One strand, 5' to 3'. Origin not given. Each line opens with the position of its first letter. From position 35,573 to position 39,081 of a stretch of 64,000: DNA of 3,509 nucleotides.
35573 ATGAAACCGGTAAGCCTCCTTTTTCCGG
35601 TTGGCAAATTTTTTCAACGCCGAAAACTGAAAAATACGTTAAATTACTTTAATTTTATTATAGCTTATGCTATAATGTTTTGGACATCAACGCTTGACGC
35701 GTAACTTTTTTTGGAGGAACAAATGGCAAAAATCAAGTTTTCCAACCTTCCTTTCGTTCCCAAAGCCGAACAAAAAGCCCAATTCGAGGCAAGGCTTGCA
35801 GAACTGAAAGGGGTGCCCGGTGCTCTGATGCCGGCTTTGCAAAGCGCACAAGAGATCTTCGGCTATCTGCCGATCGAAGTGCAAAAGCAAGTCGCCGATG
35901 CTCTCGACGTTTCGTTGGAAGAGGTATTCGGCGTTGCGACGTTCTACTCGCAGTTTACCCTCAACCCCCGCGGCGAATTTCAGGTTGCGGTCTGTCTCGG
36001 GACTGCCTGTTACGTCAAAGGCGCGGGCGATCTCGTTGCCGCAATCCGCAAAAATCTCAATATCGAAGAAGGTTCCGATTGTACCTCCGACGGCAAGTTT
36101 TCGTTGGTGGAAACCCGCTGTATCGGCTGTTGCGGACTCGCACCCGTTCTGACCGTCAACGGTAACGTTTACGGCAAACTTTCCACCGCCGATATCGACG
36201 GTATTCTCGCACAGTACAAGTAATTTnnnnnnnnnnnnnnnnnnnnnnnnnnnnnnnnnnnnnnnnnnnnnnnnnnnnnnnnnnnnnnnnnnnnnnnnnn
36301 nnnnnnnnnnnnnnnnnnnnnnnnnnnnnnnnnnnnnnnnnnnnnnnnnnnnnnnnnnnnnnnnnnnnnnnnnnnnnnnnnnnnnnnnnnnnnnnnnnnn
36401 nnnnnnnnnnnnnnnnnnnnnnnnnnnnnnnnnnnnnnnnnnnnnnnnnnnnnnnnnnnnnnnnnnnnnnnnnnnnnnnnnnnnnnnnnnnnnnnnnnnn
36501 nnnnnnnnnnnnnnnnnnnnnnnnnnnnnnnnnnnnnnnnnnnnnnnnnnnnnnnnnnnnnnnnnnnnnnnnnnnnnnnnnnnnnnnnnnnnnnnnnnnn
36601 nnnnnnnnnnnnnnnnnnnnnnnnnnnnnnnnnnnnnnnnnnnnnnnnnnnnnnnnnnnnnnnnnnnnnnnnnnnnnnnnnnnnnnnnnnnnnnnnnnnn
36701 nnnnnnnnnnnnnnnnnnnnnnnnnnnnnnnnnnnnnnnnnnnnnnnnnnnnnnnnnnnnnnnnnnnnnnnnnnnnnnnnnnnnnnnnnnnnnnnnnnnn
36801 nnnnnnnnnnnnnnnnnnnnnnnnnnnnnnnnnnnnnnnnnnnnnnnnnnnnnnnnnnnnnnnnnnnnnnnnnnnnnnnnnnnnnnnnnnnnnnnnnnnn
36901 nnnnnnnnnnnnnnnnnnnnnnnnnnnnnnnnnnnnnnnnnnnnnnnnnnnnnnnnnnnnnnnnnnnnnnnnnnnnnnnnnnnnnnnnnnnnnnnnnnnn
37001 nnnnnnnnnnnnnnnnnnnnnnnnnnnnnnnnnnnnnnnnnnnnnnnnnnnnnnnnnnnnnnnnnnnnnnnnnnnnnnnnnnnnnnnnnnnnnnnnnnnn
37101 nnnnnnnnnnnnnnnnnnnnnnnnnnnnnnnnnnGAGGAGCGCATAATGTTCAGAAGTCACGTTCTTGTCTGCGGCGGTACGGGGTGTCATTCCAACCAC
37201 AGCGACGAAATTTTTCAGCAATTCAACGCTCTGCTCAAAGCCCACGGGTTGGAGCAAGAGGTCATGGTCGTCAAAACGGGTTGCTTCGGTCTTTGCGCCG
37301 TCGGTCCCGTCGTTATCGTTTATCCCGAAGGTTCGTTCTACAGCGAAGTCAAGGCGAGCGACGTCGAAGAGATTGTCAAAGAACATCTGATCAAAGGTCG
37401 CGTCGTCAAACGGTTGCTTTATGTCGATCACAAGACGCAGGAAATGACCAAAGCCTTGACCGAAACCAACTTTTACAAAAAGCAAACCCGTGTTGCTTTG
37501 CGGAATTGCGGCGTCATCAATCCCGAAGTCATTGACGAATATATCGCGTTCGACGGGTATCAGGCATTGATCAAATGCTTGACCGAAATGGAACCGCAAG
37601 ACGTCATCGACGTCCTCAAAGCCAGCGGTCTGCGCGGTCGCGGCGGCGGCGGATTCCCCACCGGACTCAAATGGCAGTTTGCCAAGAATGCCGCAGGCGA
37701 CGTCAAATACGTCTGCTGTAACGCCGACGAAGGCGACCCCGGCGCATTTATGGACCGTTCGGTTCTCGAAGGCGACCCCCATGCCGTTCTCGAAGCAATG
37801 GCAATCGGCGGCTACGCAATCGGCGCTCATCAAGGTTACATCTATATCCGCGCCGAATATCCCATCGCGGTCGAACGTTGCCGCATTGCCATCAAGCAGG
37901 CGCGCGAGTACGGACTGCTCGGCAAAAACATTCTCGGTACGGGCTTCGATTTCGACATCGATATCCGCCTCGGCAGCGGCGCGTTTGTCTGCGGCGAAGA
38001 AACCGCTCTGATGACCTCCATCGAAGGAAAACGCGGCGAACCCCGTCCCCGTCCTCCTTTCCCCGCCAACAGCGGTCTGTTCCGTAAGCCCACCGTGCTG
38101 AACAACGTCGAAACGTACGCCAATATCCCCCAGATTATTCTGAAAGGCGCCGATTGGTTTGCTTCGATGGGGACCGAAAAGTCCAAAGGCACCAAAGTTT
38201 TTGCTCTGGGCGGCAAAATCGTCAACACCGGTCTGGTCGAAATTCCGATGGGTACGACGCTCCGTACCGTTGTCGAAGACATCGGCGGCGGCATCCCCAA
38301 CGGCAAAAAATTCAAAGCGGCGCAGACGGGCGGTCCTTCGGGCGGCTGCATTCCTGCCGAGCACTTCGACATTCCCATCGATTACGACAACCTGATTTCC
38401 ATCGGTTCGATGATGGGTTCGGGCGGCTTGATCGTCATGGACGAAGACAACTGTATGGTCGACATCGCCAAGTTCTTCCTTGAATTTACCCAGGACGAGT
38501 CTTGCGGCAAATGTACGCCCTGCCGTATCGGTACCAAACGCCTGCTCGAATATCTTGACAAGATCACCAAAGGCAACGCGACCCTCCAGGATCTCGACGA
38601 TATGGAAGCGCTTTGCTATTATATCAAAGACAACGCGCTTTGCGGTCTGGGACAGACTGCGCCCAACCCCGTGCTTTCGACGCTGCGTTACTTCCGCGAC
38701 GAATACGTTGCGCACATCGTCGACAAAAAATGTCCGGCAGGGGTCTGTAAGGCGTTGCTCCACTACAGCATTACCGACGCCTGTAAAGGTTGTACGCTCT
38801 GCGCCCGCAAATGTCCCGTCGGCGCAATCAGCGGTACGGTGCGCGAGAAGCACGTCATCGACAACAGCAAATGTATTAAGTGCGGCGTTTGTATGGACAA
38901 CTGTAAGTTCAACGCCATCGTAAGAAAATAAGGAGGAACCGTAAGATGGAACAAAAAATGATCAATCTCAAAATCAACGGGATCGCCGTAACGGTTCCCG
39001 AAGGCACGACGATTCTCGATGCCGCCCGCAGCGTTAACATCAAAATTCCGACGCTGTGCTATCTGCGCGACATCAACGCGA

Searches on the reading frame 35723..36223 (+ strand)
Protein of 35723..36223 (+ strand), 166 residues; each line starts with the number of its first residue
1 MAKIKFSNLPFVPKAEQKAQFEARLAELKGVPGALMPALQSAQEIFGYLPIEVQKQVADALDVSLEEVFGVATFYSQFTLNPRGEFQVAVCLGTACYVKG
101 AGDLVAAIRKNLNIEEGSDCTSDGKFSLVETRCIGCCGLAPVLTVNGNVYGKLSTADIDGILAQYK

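Call 3: search_protein_families(library=pfam, proteins=[window:35723-36223:+], max_evalue=0.01)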
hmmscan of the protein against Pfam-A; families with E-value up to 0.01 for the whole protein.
window:35723-36223:+ (166 aa): 1 family
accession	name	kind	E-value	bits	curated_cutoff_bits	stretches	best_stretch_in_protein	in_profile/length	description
PF01257.25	2Fe-2S_thioredx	-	3e-46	157.3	24.8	1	25-166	5-145/145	Thioredoxin-like [2Fe-2S] ferredoxin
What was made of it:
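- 35723..36223 (+): HydC (NuoE-like [2Fe-2S] subunit). PF01257 157 bits (call 3).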

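Call 4: search_protein_families(library=ncbifam, proteins=[window:35723-36223:+], max_evalue=0.01)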
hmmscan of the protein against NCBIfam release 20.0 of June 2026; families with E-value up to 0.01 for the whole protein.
window:35723-36223:+ (166 aa): 10 families
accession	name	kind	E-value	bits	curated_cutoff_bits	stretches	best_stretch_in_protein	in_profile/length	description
NF005747.0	PRK07571.1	equivalog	1.2e-42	145.6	224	1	22-159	26-162/173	bidirectional hydrogenase complex protein HoxE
NF005722.0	PRK07539.1-2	equivalog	2.8e-36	125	141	1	15-166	7-157/157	NADH-quinone oxidoreductase subunit NuoE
TIGR01958.1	nuoE_fam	subfamily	7.9e-36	123.4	142.4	1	33-166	16-148/148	NADH-quinone oxidoreductase subunit NuoE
NF004638.0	PRK05988.1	equivalog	6.3e-34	117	198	1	15-164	8-156/159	formate dehydrogenase subunit gamma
NF005725.0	PRK07539.1-5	equivalog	1e-31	110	220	1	33-166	39-172/174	NADH-quinone oxidoreductase subunit NuoE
NF005723.0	PRK07539.1-3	equivalog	1.2e-26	93.5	226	1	33-164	24-155/158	NADH-quinone oxidoreductase subunit NuoE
NF005721.0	PRK07539.1-1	equivalog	1.1e-23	83.9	308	1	33-155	46-167/292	NADH-quinone oxidoreductase subunit NuoE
NF005724.0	PRK07539.1-4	equivalog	1.7e-23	83.7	280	1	33-165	40-172/240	NADH-quinone oxidoreductase subunit NuoE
NF009040.0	PRK12373.1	equivalog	1.1e-21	78.1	514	1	34-165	38-169/400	NADH-quinone oxidoreductase subunit E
NF041612.1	fdxn_Clost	equivalog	0.0027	18.3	150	1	95-163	23-88/102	2Fe-2S ferredoxin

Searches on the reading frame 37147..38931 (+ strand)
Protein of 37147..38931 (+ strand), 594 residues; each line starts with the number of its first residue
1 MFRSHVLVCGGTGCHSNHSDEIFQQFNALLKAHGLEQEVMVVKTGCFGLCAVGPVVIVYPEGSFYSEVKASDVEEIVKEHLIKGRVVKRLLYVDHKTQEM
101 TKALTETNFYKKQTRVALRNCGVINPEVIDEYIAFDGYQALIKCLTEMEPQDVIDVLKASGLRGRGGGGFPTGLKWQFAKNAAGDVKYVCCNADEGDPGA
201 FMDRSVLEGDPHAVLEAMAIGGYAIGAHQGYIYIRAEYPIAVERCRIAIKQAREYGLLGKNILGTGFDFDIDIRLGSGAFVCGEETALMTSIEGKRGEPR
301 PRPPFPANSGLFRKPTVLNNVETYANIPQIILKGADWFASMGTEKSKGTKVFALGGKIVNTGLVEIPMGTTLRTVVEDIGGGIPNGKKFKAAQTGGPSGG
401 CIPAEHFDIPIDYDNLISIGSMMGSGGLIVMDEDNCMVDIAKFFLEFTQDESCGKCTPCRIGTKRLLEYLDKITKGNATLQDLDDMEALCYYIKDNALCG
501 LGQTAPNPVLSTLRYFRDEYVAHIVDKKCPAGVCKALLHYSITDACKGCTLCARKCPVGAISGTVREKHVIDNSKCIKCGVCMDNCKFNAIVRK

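Call 3: search_protein_families(library=pfam, proteins=[window:37147-38931:+], max_evalue=0.01)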
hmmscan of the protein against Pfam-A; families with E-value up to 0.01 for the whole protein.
window:37147-38931:+ (594 aa): 13 families
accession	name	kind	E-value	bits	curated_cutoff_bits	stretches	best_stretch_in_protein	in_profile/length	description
PF01512.22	Complex1_51K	-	1.1e-45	155.7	31.2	1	158-328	2-149/150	Nuo51 FMN-binding domain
PF10589.14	NADH_4Fe-4S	-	9.3e-35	118.8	23.5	1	439-523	1-85/85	NADH-ubiquinone oxidoreductase-F iron-sulfur binding region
PF00037.32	Fer4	-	5.8e-10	39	21.1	2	570-591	2-23/24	4Fe-4S binding domain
PF01257.25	2Fe-2S_thioredx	-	4.3e-08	33.6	24.8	1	4-79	66-143/145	Thioredoxin-like [2Fe-2S] ferredoxin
PF13237.11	Fer4_10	-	4.4e-06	27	25.5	1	543-586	6-52/53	4Fe-4S dicluster domain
PF12838.12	Fer4_7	-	4.7e-06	27.4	27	1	546-590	2-52/52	4Fe-4S dicluster domain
PF12837.12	Fer4_6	-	1.5e-05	25.2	25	2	570-591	3-24/24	4Fe-4S binding domain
PF13187.11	Fer4_9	-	2.4e-05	24.7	27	1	545-591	1-52/52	4Fe-4S dicluster domain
PF14697.11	Fer4_21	-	3.2e-05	24.4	35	1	538-561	33-57/59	4Fe-4S dicluster domain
PF10531.15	SLBB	-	8e-05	22.8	27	1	353-400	3-53/55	SLBB domain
PF12797.12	Fer4_2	-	0.00036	20.8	24.5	1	568-587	2-21/22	4Fe-4S binding domain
PF06999.17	Suc_Fer-like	-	0.0031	18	34.9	1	53-90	146-188/191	Sucrase/ferredoxin-like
PF13484.11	Fer4_16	-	0.0048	18.1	30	1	546-566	2-21/66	4Fe-4S double cluster binding domain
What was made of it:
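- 37147..38931 (+): HydB (NuoF-like FMN/NADH subunit). Complex1_51K, NADH_4Fe-4S and Fer4 (call 3).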

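Call 4: search_protein_families(library=ncbifam, proteins=[window:37147-38931:+], max_evalue=0.01)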
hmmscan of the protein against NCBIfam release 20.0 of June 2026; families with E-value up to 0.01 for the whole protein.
window:37147-38931:+ (594 aa): 52 families (the best 25 are shown)
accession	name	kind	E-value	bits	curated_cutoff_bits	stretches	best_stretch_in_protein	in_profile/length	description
TIGR01959.1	nuoF_fam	equivalog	4.3e-150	499.7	558.65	1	126-524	11-410/410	NADH-quinone oxidoreductase subunit NuoF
NF008436.0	PRK11278.1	equivalog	5.9e-118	394.6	749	1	125-528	23-430/448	NADH-quinone oxidoreductase subunit NuoF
NF010120.0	PRK13596.1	equivalog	2.5e-115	385.5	389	1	142-527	32-420/433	NADH-quinone oxidoreductase subunit NuoF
NF041612.1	fdxn_Clost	equivalog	1.6e-22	80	150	1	14-91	24-101/102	2Fe-2S ferredoxin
NF041613.1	fdxn_Azotob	equivalog_domain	5e-15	55.7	195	1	13-87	23-97/107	2Fe-2S ferredoxin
TIGR04105.1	FeFe_hydrog_B1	subfamily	4e-13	48.8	450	1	519-593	89-161/462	monomeric [FeFe] hydrogenase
NF058577.1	FdxA_fam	equivalog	2.7e-12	46.7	65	1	540-590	3-52/52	4Fe-4S ferredoxin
TIGR04481.1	PR_assoc_PrdC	equivalog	4.7e-10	38.9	490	1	136-398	58-284/425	proline reductase-associated electron transfer protein PrdC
NF045874.1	Vhu_polyferre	exception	1.3e-09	37.3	600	1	541-592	125-175/381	F420-non-reducing hydrogenase associated-polyferredoxin VhuB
TIGR01944.1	rnfB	subfamily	3.1e-08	33.4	68.7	1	542-592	111-161/190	RnfABCDGE type electron transport complex subunit B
TIGR01945.1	rnfC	subfamily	1.6e-07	30.3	245.95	1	121-251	96-220/435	RnfABCDGE type electron transport complex subunit C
NF003454.1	PRK05035.1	equivalog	2.7e-07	29.4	345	1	122-254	99-222/556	electron transport complex subunit RsxC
NF038196.1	ferrodoxin_EFR1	subfamily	4.7e-07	30.1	75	1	539-591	179-229/242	EFR1 family ferrodoxin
NF040864.1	HgcB_ferredoxin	equivalog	7.7e-07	28.9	99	1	543-591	13-61/93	mercury methylation ferredoxin HgcB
NF005415.0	PRK06991.1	equivalog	8.9e-07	28.8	281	1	544-591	85-132/284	electron transport complex subunit RsxB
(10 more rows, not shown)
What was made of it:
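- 37147..38931 (+): TIGR01959 499.7 bits, below its 558.65-bit cut-off (call 4).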
